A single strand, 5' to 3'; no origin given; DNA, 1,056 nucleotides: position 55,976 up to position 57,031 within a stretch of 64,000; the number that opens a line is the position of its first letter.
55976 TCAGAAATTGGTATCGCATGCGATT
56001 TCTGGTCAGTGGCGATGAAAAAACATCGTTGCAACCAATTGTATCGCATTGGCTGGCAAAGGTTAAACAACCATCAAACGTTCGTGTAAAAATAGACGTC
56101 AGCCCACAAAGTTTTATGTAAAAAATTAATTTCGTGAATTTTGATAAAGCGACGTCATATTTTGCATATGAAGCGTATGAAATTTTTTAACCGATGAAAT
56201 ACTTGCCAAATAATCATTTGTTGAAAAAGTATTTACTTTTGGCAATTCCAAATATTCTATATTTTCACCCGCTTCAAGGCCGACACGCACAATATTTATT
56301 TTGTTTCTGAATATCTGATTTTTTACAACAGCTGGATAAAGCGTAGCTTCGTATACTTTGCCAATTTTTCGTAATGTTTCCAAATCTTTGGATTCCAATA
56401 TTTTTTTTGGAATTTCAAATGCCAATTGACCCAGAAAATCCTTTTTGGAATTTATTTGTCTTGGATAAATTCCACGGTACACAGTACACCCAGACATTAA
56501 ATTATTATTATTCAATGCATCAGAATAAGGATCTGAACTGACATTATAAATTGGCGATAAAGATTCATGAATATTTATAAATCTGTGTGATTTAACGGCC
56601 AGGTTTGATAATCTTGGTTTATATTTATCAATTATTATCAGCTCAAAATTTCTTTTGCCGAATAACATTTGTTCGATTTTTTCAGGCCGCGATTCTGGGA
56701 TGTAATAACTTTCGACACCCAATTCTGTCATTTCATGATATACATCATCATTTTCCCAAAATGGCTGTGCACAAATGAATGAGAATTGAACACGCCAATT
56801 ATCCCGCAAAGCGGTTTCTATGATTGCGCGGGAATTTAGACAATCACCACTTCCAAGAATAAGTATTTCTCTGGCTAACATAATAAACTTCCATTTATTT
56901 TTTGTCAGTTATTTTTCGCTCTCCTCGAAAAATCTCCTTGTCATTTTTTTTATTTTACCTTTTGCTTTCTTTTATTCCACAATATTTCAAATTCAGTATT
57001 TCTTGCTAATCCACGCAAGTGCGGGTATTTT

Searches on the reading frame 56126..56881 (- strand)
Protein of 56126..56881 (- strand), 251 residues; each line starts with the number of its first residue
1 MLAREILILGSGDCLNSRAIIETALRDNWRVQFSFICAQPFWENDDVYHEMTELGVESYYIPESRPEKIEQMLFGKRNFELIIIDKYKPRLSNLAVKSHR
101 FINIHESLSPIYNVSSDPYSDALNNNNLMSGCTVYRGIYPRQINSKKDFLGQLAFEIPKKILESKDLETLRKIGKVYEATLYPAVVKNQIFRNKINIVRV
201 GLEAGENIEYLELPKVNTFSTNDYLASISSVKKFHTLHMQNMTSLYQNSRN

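Call 73: search_protein_families(library=pfam, proteins=[window:56126-56881:-], max_evalue=0.0001)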
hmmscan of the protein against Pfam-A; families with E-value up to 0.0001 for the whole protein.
window:56126-56881:- (251 aa): 1 family
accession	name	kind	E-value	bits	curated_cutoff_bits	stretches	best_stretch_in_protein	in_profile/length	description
PF00551.24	Formyl_trans_N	-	1.4e-05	25.3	26.1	1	6-135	3-137/181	Formyl transferase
